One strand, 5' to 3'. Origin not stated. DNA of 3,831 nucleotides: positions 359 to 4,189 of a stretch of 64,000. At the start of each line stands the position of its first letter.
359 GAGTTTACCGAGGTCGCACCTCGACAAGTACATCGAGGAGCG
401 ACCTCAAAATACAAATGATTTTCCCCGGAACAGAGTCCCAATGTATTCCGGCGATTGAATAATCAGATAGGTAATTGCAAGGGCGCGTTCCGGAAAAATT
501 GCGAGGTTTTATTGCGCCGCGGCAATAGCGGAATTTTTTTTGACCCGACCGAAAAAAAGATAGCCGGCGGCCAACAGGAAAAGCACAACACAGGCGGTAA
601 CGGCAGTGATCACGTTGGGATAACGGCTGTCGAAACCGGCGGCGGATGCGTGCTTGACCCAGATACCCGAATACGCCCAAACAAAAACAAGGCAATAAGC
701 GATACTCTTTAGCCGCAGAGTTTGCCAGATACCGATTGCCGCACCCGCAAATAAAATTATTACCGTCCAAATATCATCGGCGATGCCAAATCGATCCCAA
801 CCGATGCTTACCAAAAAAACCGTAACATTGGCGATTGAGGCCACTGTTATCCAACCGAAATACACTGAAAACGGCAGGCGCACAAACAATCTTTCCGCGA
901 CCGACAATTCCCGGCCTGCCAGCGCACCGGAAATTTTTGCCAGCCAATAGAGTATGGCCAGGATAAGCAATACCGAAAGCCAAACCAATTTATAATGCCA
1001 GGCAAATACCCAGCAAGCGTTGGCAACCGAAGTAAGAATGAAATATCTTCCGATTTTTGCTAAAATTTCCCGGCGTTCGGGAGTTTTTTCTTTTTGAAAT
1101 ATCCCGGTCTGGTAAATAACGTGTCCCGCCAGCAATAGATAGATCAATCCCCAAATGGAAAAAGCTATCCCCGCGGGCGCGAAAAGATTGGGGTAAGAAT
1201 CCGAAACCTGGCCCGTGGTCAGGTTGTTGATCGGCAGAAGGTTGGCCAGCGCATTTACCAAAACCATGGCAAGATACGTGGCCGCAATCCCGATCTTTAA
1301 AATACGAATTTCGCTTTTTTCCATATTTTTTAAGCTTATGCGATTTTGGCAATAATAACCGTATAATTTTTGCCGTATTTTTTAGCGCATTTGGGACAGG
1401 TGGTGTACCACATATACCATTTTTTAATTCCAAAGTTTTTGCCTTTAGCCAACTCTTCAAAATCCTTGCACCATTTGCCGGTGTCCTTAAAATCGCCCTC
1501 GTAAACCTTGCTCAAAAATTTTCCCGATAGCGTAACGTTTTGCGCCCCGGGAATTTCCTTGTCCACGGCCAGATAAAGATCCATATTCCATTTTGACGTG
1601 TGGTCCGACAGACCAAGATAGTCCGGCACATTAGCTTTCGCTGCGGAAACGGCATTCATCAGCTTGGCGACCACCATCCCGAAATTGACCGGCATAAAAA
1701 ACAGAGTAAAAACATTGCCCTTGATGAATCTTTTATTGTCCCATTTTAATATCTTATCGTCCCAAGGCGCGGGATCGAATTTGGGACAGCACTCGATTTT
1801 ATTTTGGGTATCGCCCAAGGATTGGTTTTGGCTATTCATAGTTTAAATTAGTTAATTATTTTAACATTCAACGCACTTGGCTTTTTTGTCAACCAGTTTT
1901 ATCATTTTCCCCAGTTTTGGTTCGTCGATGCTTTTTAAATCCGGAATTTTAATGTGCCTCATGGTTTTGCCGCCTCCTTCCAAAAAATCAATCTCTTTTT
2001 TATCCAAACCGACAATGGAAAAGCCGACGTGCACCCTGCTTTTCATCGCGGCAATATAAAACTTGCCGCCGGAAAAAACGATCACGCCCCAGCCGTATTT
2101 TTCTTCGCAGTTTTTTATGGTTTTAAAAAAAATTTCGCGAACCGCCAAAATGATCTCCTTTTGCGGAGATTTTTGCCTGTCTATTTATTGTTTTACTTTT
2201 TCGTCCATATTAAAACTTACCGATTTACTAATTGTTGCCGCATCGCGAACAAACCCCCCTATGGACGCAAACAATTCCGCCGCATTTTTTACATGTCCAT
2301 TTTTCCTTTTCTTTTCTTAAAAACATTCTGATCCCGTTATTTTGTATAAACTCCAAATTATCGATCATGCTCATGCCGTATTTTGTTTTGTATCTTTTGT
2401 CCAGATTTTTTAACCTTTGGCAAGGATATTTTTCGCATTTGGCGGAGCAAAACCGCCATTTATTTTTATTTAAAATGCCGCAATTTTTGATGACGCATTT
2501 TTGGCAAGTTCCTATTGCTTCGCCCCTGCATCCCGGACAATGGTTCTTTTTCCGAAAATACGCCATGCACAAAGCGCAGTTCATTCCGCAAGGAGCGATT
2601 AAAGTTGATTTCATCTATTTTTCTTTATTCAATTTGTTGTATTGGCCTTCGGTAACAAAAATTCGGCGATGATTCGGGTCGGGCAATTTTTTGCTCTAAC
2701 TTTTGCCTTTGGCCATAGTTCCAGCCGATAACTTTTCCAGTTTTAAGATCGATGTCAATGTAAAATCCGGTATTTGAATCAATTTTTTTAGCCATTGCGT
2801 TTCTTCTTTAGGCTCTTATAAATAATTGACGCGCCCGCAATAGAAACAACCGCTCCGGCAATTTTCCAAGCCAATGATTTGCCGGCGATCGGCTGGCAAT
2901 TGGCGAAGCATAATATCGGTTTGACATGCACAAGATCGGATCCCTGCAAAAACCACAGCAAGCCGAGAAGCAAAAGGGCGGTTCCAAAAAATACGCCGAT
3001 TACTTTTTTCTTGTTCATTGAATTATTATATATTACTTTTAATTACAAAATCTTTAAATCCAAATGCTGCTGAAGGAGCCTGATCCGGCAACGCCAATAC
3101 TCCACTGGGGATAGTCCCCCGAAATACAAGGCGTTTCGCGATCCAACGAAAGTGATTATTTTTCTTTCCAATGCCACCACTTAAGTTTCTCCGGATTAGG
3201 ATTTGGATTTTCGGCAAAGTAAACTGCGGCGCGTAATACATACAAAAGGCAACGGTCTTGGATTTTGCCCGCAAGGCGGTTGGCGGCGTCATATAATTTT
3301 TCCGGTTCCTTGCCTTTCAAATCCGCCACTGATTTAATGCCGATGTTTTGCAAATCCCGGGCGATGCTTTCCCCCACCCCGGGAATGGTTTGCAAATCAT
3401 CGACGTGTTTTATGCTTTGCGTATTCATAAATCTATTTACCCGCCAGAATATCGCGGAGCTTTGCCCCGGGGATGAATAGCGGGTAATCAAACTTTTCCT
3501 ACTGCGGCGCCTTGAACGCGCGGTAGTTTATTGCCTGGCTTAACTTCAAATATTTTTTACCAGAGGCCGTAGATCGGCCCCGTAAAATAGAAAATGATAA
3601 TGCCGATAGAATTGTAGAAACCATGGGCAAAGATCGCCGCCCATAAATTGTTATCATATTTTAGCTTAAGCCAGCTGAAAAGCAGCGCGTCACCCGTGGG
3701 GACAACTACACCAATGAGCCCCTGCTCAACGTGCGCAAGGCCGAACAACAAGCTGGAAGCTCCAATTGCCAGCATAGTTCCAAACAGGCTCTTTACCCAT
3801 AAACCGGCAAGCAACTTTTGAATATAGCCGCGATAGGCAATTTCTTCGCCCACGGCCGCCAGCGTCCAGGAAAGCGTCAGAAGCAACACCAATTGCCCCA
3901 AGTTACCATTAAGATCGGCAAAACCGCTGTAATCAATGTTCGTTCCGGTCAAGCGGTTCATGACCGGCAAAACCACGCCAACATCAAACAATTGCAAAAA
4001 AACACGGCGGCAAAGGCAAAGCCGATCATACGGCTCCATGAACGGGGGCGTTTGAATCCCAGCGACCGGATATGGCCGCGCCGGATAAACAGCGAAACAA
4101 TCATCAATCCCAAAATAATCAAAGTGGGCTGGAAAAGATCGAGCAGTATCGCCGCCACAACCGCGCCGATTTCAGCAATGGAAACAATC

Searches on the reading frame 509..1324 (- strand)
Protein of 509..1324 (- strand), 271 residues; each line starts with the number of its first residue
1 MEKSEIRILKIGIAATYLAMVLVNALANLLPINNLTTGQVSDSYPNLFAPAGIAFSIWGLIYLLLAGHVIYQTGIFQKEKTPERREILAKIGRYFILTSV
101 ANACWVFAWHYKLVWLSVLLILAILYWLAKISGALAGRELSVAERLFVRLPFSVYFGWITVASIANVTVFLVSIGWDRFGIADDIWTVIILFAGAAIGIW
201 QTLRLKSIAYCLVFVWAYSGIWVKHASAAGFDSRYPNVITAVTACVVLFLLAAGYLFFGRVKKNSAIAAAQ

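Call 49: search_protein_families(library=pfam, proteins=[window:509-1324:-], max_evalue=0.001)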
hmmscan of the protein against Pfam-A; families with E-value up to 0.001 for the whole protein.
window:509-1324:- (271 aa): 0 families

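Call 58: find_encoding_contigs(protein=window:509-1324:-, flank=10000, max_places=2)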
Protein window:509-1324:- (271 aa): 4 contigs read that carry it; 2 places shown.
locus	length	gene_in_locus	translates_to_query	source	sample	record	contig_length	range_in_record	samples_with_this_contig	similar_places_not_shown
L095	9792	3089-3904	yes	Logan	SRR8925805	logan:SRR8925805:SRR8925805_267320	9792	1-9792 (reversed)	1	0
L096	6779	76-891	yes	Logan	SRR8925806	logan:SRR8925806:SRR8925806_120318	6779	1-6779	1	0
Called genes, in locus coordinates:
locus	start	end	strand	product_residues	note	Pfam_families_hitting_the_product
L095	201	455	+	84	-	-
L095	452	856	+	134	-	PF02517:Rce1-like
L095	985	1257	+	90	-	PF11731:Cdd1, PF14520:HHH_5 (weak)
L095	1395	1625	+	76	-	-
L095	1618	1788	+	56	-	-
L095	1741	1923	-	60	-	-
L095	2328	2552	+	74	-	-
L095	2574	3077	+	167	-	PF20603:Bact_hydrolase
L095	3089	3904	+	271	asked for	-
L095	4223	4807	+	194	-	-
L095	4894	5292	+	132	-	-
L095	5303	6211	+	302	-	PF00892:EamA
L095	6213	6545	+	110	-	-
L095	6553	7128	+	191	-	-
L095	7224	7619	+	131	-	PF01050:MannoseP_isomer (weak), PF07883:Cupin_2, PF02311:AraC_binding (weak)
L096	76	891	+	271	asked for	-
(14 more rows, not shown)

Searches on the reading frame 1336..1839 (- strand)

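Call 49: search_protein_families(library=pfam, proteins=[window:1336-1839:-], max_evalue=0.001)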
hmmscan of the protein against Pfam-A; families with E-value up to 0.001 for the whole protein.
window:1336-1839:- (167 aa): 1 family
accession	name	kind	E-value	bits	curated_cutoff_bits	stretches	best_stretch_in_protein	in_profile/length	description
PF20603.3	Bact_hydrolase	-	1.3e-67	227.1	27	1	11-166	4-160/160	Bacterial hydrolase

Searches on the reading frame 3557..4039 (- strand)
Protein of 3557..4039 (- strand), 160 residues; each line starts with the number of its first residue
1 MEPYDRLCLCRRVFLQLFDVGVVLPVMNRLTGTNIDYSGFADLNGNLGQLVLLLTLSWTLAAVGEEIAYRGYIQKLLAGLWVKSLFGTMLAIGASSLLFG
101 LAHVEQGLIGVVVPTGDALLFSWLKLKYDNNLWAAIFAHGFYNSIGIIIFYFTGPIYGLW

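Call 49: search_protein_families(library=pfam, proteins=[window:3557-4039:-], max_evalue=0.001)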
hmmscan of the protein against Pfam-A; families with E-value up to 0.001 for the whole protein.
window:3557-4039:- (160 aa): 1 family
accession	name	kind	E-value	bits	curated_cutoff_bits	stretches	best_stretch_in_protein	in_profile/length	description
PF02517.21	Rce1-like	-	4.9e-18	65.6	22.4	1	50-144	4-92/93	Type II CAAX prenyl endopeptidase Rce1-like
